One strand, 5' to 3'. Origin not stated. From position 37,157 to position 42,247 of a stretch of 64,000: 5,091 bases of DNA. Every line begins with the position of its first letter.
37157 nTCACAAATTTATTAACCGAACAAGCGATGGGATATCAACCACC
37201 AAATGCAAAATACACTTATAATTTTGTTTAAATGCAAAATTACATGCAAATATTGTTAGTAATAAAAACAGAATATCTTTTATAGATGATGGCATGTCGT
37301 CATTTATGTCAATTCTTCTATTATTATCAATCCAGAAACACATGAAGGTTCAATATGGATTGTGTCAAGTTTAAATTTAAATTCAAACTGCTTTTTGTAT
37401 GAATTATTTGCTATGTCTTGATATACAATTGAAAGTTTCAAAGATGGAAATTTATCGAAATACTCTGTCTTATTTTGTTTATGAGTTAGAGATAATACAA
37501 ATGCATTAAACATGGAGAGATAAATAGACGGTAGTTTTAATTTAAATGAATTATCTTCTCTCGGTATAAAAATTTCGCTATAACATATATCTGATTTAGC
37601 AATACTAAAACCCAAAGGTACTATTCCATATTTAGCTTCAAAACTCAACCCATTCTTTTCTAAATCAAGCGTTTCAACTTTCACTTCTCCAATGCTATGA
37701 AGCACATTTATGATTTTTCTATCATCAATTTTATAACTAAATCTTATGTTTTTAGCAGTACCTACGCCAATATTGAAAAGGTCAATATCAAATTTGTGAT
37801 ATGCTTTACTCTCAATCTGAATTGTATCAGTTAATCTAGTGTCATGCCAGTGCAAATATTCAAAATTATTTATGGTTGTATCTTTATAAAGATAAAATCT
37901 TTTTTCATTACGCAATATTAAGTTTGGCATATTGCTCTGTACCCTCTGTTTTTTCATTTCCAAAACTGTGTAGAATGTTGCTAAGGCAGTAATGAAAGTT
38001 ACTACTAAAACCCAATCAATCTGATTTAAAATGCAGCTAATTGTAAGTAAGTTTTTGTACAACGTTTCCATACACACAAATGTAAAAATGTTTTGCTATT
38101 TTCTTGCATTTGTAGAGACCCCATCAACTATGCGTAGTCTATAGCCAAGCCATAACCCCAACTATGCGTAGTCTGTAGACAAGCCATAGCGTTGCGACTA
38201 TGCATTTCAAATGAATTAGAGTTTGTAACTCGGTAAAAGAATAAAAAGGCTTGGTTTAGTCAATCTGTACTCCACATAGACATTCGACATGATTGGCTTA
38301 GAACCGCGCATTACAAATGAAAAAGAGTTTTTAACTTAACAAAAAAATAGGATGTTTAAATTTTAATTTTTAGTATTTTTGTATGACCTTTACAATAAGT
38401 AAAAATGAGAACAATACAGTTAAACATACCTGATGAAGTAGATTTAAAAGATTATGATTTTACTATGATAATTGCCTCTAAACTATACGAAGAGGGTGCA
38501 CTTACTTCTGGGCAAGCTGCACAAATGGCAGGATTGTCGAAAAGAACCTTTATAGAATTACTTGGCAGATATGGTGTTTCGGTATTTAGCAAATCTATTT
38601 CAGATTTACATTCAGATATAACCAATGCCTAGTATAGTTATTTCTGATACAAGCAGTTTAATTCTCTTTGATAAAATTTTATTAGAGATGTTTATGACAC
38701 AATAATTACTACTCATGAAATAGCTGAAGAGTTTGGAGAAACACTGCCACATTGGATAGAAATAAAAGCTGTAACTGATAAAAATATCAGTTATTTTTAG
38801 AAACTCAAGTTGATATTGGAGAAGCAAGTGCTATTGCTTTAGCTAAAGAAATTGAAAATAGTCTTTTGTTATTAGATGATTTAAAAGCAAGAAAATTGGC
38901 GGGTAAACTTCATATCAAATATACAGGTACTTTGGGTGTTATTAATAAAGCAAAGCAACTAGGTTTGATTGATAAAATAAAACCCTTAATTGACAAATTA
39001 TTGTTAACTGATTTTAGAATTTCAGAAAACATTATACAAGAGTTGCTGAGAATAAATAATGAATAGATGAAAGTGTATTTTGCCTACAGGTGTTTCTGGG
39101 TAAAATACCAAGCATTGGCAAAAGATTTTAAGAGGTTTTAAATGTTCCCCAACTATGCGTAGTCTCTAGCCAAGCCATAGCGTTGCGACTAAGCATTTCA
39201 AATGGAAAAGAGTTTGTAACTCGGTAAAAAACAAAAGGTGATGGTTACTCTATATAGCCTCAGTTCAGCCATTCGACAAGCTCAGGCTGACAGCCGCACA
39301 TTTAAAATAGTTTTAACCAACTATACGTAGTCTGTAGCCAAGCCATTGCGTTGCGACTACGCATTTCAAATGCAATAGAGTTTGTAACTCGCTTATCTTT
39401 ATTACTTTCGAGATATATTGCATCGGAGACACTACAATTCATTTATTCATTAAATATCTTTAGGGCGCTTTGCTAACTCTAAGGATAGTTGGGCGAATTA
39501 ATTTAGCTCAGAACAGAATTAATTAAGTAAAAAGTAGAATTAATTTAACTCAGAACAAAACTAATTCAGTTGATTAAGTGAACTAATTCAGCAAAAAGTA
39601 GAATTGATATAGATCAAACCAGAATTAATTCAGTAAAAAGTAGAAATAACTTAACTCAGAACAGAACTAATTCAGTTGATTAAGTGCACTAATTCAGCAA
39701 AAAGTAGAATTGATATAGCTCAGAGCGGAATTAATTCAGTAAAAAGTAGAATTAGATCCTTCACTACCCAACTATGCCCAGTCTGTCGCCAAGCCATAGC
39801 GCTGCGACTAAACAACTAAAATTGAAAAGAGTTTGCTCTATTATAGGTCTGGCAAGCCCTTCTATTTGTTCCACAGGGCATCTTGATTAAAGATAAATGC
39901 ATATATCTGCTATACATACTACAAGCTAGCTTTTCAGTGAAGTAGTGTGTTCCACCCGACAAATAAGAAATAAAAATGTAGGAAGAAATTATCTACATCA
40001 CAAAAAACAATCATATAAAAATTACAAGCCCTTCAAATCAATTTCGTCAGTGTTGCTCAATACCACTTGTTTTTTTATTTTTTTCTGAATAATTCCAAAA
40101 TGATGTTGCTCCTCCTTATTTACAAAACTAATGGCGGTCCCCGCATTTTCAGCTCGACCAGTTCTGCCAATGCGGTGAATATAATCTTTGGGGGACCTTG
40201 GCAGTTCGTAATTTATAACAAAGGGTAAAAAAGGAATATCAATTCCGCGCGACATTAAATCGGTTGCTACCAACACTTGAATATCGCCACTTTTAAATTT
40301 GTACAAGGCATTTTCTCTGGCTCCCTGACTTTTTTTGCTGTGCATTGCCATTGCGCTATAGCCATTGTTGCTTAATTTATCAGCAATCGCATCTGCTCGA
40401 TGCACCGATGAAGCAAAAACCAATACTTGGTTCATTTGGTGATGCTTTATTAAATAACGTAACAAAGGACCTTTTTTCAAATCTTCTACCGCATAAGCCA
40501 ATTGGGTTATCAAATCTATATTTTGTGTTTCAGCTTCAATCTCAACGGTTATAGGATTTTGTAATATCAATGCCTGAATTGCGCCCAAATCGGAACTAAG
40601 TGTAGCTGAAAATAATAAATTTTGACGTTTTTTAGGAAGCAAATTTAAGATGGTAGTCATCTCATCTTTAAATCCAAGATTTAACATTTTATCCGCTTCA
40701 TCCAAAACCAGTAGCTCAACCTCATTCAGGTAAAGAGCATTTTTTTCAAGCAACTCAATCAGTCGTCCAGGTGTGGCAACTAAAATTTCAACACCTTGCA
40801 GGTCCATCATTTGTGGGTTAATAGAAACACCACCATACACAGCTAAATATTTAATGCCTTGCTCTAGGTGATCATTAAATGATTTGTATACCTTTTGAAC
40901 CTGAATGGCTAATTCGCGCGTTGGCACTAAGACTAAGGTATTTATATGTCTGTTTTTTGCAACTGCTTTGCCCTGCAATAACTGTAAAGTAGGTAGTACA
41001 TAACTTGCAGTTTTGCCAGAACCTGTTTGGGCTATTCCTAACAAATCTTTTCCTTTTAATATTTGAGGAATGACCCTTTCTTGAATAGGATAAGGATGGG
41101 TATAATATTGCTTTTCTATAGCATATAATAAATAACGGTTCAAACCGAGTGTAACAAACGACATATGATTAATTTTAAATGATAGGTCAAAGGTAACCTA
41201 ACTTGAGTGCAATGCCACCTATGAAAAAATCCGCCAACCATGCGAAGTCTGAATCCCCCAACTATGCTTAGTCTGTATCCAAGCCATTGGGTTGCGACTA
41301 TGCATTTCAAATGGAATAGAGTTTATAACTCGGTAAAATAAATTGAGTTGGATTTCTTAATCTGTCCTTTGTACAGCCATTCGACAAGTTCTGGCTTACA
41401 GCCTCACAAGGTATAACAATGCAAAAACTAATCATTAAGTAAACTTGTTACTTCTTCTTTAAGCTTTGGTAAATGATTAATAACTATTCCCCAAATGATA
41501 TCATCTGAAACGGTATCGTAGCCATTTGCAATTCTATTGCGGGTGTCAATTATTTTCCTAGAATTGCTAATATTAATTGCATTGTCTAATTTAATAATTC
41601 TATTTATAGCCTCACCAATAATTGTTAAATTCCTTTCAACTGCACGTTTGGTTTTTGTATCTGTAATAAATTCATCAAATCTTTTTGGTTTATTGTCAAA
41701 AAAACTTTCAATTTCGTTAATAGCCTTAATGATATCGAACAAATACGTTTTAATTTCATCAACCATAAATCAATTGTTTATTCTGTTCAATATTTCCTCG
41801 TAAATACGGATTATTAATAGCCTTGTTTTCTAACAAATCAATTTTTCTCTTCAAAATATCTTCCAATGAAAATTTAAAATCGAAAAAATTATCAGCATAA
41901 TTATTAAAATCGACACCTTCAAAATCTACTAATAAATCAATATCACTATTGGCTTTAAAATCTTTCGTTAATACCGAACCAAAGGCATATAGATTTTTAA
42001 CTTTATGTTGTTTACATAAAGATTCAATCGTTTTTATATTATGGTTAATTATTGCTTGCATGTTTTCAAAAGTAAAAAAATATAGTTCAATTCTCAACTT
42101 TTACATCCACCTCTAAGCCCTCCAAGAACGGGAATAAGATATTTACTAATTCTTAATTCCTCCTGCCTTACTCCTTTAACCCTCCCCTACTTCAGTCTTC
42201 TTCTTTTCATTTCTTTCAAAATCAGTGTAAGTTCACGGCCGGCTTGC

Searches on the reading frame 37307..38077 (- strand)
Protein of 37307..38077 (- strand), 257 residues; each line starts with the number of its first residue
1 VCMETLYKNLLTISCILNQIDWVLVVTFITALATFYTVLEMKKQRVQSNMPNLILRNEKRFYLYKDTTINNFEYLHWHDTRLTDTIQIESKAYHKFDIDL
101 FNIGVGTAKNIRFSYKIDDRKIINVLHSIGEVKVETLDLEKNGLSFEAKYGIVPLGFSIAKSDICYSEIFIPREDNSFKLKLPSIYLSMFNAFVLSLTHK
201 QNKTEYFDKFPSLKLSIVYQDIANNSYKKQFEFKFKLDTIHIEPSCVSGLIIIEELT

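Call 4: search_protein_families(library=pfam, proteins=[window:37307-38077:-], max_evalue=0.01)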
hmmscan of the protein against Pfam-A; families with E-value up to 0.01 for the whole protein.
window:37307-38077:- (257 aa): 0 families

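Call 36: search_protein_families(library=padloc, proteins=[window:37307-38077:-], max_evalue=0.01)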
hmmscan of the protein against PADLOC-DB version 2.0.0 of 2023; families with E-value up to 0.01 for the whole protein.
window:37307-38077:- (257 aa): 0 families

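Call 37: search_protein_families(library=pfam, proteins=[window:37307-38077:-], max_evalue=10)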
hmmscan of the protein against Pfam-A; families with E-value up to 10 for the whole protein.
window:37307-38077:- (257 aa): 1 family
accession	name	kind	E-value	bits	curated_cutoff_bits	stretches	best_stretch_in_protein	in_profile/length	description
PF22622.2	MFE-2_hydrat-2_N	-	0.082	13.1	27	1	93-131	3-40/130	MFE-2 hydratase 2 N-terminal domain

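Call 38: search_protein_families(library=ncbifam, proteins=[window:37307-38077:-], max_evalue=0.01)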
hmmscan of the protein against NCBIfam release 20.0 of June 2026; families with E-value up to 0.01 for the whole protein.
window:37307-38077:- (257 aa): 0 families

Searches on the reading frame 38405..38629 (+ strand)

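Call 43: search_protein_families(library=pfam, proteins=[window:38405-38629:+], max_evalue=0.001)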
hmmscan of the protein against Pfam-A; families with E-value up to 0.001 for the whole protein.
window:38405-38629:+ (75 aa): 1 family
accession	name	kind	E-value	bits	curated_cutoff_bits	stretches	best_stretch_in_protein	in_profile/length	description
PF03683.19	UPF0175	-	1.4e-16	60.4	27.9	1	21-73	22-74/75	Uncharacterised protein family (UPF0175)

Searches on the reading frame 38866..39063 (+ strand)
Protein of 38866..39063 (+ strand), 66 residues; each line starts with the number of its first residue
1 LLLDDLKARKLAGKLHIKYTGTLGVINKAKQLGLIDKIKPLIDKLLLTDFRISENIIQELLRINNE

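Call 43: search_protein_families(library=pfam, proteins=[window:38866-39063:+], max_evalue=0.001)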
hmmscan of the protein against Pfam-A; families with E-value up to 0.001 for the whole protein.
window:38866-39063:+ (66 aa): 1 family
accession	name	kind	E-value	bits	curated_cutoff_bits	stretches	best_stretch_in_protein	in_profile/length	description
PF11848.13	DUF3368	-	1.5e-15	57.2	27.3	1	20-62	2-44/46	Domain of unknown function (DUF3368)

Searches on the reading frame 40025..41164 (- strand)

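Call 43: search_protein_families(library=pfam, proteins=[window:40025-41164:-], max_evalue=0.001)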
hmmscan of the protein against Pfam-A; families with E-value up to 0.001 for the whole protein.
window:40025-41164:- (380 aa): 3 families
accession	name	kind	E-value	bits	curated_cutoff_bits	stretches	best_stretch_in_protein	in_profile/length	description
PF00270.35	DEAD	-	5.5e-48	163.3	26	1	25-193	1-164/167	DEAD/DEAH box helicase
PF00271.37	Helicase_C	-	1.5e-31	109.3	23.5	1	234-338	5-109/110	Helicase conserved C-terminal domain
PF04851.21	ResIII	-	2.2e-09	37.8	22.5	1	24-189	4-162/164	Type III restriction enzyme, res subunit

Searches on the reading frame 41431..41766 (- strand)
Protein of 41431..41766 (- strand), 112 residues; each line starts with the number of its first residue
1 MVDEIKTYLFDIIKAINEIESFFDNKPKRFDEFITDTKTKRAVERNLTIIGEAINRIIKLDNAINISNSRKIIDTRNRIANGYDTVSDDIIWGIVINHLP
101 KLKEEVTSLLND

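Call 43: search_protein_families(library=pfam, proteins=[window:41431-41766:-], max_evalue=0.001)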
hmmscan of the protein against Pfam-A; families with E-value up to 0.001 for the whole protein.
window:41431-41766:- (112 aa): 1 family
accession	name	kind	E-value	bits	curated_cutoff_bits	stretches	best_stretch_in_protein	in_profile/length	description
PF01934.22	HepT-like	-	1.5e-19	70.3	23.5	1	12-107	1-118/120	Ribonuclease HepT-like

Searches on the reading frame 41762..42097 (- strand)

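Call 43: search_protein_families(library=pfam, proteins=[window:41762-42097:-], max_evalue=0.001)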
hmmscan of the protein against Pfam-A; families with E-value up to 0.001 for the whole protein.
window:41762-42097:- (112 aa): 3 families
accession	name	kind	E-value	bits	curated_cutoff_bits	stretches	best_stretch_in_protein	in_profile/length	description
PF18765.7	Polbeta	-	3.6e-15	56.3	26.9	1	23-111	2-88/93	Polymerase beta, Nucleotidyltransferase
PF01909.29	NTP_transf_2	-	1.3e-14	54.8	21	1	22-109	3-92/93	Nucleotidyltransferase domain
PF22600.2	MTPAP-like_central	-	0.00027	21.5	27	1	22-66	27-72/139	Poly(A) RNA polymerase, mitochondrial-like, central palm domain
